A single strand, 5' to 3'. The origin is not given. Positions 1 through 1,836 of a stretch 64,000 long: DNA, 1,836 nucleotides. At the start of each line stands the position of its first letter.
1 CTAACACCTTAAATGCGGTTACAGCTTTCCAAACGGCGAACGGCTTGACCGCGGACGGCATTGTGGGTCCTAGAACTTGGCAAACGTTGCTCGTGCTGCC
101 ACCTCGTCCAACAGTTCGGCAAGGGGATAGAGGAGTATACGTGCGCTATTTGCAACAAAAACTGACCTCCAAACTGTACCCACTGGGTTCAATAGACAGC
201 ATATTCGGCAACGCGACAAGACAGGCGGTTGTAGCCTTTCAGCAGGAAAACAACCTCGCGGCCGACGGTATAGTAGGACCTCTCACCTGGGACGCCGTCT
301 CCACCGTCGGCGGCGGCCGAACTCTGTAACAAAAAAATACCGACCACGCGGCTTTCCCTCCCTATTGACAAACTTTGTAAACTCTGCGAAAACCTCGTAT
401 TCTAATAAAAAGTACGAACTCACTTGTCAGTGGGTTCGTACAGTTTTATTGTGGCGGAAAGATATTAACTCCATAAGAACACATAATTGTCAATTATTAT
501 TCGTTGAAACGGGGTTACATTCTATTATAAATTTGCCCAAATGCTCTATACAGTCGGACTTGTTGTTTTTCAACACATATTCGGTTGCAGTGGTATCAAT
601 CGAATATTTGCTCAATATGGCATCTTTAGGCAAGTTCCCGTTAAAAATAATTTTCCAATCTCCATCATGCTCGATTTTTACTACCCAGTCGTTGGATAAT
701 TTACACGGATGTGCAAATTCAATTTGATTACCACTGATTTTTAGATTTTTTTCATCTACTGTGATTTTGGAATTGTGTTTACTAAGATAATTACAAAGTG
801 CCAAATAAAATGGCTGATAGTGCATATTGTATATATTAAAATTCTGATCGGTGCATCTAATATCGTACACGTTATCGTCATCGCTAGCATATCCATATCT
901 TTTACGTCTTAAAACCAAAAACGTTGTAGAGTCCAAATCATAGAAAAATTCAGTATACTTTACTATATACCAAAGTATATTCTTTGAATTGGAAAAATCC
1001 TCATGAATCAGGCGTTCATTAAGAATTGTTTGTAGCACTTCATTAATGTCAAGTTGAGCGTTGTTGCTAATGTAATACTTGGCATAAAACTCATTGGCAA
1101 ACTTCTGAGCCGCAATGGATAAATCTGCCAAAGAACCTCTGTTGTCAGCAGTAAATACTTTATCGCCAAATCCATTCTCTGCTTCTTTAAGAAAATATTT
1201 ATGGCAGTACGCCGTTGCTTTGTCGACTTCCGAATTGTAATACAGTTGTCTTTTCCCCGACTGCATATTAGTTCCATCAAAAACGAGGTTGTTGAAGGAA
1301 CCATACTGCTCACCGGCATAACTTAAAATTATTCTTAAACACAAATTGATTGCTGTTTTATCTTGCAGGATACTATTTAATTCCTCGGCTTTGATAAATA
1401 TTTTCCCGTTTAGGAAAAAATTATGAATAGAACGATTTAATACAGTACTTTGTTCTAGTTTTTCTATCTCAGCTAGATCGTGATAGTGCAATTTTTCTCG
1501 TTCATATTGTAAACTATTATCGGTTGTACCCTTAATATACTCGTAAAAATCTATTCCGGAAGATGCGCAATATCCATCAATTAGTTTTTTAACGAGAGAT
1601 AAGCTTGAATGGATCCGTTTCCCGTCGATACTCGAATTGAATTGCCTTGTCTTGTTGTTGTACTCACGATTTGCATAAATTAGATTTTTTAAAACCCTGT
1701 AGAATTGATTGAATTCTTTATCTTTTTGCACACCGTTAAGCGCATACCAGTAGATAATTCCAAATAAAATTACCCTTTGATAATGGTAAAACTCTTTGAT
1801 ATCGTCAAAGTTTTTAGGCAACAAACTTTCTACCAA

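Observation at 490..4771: Two translationally coupled DUF262 proteins (GmrSD-like enzyme plus a DUF262-only partner) in an AT-rich island next to tRNA-Ser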

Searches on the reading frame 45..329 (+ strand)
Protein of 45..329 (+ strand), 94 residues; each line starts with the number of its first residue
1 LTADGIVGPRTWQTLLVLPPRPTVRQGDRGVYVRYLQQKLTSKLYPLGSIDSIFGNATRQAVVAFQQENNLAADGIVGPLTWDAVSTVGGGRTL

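Call 46: search_protein_families(library=pfam, proteins=[window:45-329:+], max_evalue=0.01)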
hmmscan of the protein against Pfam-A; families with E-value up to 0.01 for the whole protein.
window:45-329:+ (94 aa): 2 families
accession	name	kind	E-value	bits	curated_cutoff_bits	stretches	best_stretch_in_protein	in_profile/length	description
PF01471.23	PG_binding_1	-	1.9e-20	73.2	23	1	32-84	4-56/57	Putative peptidoglycan binding domain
PF09374.15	PG_binding_3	-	5.1e-10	39.8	24.6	0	33-64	3-33/76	Predicted Peptidoglycan domain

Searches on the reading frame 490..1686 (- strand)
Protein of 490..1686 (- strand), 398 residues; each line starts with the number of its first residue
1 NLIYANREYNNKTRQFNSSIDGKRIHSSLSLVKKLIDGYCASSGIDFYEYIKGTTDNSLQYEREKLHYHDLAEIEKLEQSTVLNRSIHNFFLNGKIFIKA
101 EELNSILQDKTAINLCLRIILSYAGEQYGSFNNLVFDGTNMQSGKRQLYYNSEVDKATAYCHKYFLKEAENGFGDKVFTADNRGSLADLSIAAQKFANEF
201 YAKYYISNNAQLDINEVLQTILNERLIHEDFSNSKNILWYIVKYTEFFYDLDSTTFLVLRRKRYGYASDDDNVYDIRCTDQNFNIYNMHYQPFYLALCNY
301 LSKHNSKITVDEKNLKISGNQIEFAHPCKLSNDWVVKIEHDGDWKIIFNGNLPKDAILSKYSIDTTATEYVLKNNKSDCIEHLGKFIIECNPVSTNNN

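Call 62: predict_structure(alignment_id=A3)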
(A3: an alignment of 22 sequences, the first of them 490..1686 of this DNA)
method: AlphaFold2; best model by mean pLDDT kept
length: 398 residues; sequences in the alignment: 22
mean_pLDDT: 91.1   pTM: 0.90
mean pLDDT of the five models: 91.1, 90.8, 89.8, 89.8, 89.7
residues with pLDDT >= 90: 288; 70-90: 93; 50-70: 14; < 50: 3
segments of 3 or more residues with pLDDT < 50: 396-398
pLDDT, mean of each block of 10 residues (from residue 1): 84 87 88 92 92 91 94 95 93 95 95 98 97 91 83 87 87 90 91 98 84 92 98 96 97 92 68 92 92 98 96 94 89 95 95 93 94 95 96 54
secondary structure, 60 per line:
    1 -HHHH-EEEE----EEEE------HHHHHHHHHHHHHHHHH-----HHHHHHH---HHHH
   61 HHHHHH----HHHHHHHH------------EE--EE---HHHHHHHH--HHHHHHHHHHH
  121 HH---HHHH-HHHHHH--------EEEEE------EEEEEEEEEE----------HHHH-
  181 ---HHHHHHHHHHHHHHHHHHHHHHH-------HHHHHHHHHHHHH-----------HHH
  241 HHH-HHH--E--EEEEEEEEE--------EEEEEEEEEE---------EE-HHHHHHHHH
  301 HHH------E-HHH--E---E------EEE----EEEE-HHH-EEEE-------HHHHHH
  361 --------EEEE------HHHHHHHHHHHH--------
elements in order: H2-5 E7-10 E15-18 H25-41 H47-53 H57-66 H71-78 H100-107 H110-122 H126-129 H131-136 E145-149 E156-165 H176-179 H184-206 H214-226 H238-243 E253-261 E270-279 H292-303 E328-330 E335-338 E344-347 H355-360 E369-372 H379-390

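Call 64: fold_search(model_id=the predicted structure, library=pdb)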
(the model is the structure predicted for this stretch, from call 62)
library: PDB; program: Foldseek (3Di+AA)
matches with E <= 10: 29; with E <= 0.001: 0
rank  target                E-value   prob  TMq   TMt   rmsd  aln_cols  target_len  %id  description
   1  5vkb                  2.5e+00  0.02  0.10  0.11  15.5       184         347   13  Ethylene forming enzyme in complex with manganese, 2-oxoglutarate and argininamide (released 2017-08-16)
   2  5vka                  2.6e+00  0.02  0.10  0.11  15.4       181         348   13  Ethylene forming enzyme in complex with manganese, 2-oxoglutarate and N-omega-hydroxy-L-arginine (released 2017-08-16)
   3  1gp6                  3.4e+00  0.02  0.11  0.12  17.9       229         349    9  Anthocyanidin synthase from Arabidopsis thaliana complexed with trans-dihydroquercetin (with 30 min exposure to O2) (released 2002-02-21)
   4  7dd6_A                4.0e+00  0.03  0.08  0.05  11.5       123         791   14  Structure of Ca2+/L-Trp-bonnd Calcium-Sensing Receptor in active state (released 2021-06-16)
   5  5v2z                  4.2e+00  0.02  0.11  0.12  13.9       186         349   12  Ethylene forming enzyme in complex with manganese, 2-oxoadipic acid and L-arginine (released 2017-08-16)
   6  9opz_A                4.9e+00  0.02  0.11  0.09  11.4       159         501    9  Structure of the sweet receptor bound to sucralose in the compact state, extracellular domain (released 2025-08-27)
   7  9y0l_J                4.9e+00  0.02  0.10  0.16  17.2       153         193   13  Incorrectly assembled half-Pf20S (released 2025-10-29)
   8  1gp4                  4.9e+00  0.01  0.11  0.12  18.0       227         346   10  Anthocyanidin synthase from Arabidopsis thaliana (selenomethionine substituted) (released 2002-02-21)
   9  8olu_C                5.1e+00  0.01  0.11  0.15  20.8       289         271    9  Leishmania tarentolae proteasome 20S subunit in complex with 1-Benzyl-N-(3-(cyclopropylcarbamoyl)phenyl)-6-oxo-1,6-dih (released 2023-08-09)
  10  3f7a_A                5.4e+00  0.01  0.09  0.10  24.7       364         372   12  Structure of Orthorhombic crystal form of Pseudomonas aeruginosa RssB (released 2009-11-24)
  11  9scf                  5.7e+00  0.01  0.10  0.11  15.2       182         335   14  Fe(II)-2-oxoglutarate-dependent Pseudomonas savastanoi pv phaseolicola 1449B in complex with 2-oxoglutarate (released 2026-03-18)
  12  5lun_D                5.7e+00  0.01  0.10  0.11  15.7       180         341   14  Ethylene Forming Enzyme from Pseudomonas syringae pv. phaseolicola - P1 ultra-high resolution crystal form in complex  (released 2017-04-19)
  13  8ib9_Ab               5.7e+00  0.01  0.09  0.09  12.5       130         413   12  Respiratory complex CI:CIII2, type IB, Wild type mouse under cold temperature (released 2024-09-18)
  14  9ck0_A                6.0e+00  0.01  0.10  0.12  18.1       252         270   13  Cocrystal of PPARg LBD and NFKBIB / IKBB peptide with agonist GW1929 (released 2024-07-17)
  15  9utc_A                6.3e+00  0.03  0.10  0.09  10.5       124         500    9  The VFT domains of human sweet taste receptor TAS1R2 and TAS1R3 in the sucralose-bound state (released 2025-07-16)
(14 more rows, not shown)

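Call 68: fold_search(model_id=the predicted structure, library=viral)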
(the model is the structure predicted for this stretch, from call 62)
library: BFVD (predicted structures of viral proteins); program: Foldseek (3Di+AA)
matches with E <= 10: 38; with E <= 0.001: 0
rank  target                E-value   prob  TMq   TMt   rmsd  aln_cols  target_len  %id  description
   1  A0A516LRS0            1.8e+00  0.02  0.07  0.11  21.8       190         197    7  (no name in the UniProt tables at hand)
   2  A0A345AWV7            2.1e+00  0.01  0.12  0.05  22.6       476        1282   10  (no name in the UniProt tables at hand)
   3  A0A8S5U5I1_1          2.2e+00  0.01  0.10  0.05  23.9       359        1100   13  RNA polymerase (Fragment) [Podoviridae sp. cthJQ11]
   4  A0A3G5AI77            3.7e+00  0.01  0.09  0.07  17.7       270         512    7  RNAse III [Solumvirus sp.]
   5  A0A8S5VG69            4.1e+00  0.02  0.11  0.06  18.8       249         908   10  NTP-PPase-like protein [Myoviridae sp. ctkfK18]
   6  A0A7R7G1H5            4.3e+00  0.02  0.09  0.07  16.7       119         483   15  (no name in the UniProt tables at hand)
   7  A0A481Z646            4.5e+00  0.01  0.14  0.09  18.7       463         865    8  Ribonuclease III [Pithovirus LCPAC201]
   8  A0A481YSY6            5.0e+00  0.02  0.09  0.18  13.4       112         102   12  Uncharacterized protein [Marseillevirus LCMAC102]
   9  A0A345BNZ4            5.0e+00  0.01  0.09  0.09  25.5       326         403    9  Uncharacterized protein [crAssphage sp. isolate ctcc615]
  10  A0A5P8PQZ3            5.0e+00  0.00  0.08  0.05  24.1       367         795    9  Uncharacterized protein [Acinetobacter phage VB_ApiP_XC38]
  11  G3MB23                5.6e+00  0.08  0.15  0.32   7.6       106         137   12  Gp643 [Bacillus phage G]
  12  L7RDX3                5.9e+00  0.01  0.07  0.08  18.2       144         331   15  BTB domain containing protein [Acanthamoeba polyphaga moumouvirus]
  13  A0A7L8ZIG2            6.2e+00  0.01  0.05  0.06  13.1        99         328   13  Tail assembly protein [Enterococcus phage 9184]
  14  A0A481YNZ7            6.2e+00  0.01  0.08  0.08  19.7       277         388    6  Ribonuclease III [Pithovirus LCDPAC01]
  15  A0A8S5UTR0            6.5e+00  0.01  0.09  0.11  17.2       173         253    9  Uncharacterized protein [Myoviridae sp. ctYA416]
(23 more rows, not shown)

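Call 74: search_protein_representatives(alignment_id=A3)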
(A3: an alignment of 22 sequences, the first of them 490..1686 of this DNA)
Query: 22 sequences, 386 profile positions. Proteins with E-value up to 0.001 (for the whole library): 63; up to 1e-10: 36; up to 1e-30: 25. The best 63 are listed.
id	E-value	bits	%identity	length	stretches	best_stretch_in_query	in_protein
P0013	1.8e-147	508.0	-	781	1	1-386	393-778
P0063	6.3e-130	450.2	-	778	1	1-385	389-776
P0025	3.7e-124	431.2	-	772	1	1-385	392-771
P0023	6.0e-115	400.9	-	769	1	1-353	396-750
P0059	1.1e-107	377.0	-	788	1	1-385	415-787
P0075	3.6e-100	352.3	-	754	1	1-386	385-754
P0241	1.4e-97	343.7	-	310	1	75-385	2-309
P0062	4.1e-97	342.2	-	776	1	1-385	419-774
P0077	3.2e-92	326.1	-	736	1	1-386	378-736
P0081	5.9e-91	321.9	-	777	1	1-386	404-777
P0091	4.9e-88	312.3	-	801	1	1-384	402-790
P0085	3.0e-87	309.7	-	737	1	1-383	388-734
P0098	1.4e-80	287.8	-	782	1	2-385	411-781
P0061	2.2e-75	270.7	-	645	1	110-385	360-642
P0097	3.3e-75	270.1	-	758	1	1-386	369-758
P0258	2.3e-11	59.9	-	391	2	178-384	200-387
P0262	9.9e-10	54.5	-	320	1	50-385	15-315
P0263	2.5e-09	53.2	-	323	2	165-384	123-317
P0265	1.8e-08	50.4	-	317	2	213-385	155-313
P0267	1.2e-07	47.6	-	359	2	189-385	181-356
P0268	1.9e-07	47.0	-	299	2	185-385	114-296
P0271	9.9e-07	44.7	-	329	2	160-385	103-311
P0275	2.1e-05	40.3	-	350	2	185-386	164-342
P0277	1.1e-04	37.9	-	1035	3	255-340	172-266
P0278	1.2e-04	37.8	-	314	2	198-384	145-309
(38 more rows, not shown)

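Call 75: search_protein_families(library=pfam, proteins=[P0258, P0262, P0263, P0265, P0267, P0268, P0271, P0275, P0278, P0277], max_evalue=0.01)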
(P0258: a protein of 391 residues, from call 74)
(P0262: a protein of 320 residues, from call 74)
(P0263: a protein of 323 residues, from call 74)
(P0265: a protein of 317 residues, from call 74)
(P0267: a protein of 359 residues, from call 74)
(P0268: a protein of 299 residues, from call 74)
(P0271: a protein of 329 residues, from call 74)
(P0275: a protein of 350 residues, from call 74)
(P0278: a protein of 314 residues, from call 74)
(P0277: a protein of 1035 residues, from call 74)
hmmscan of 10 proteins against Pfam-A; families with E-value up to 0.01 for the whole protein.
P0258 (391 aa): 0 families

P0262 (320 aa): 0 families

P0263 (323 aa): 0 families

P0265 (317 aa): 0 families

P0267 (359 aa): 0 families

P0268 (299 aa): 0 families

P0271 (329 aa): 0 families

P0275 (350 aa): 0 families

P0278 (314 aa): 0 families

P0277 (1035 aa): 1 family
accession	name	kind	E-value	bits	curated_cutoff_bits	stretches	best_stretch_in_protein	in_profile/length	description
PF15167.11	DUF4581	-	1.3e-05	25.9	27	0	134-225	32-119/131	Domain of unknown function (DUF4581)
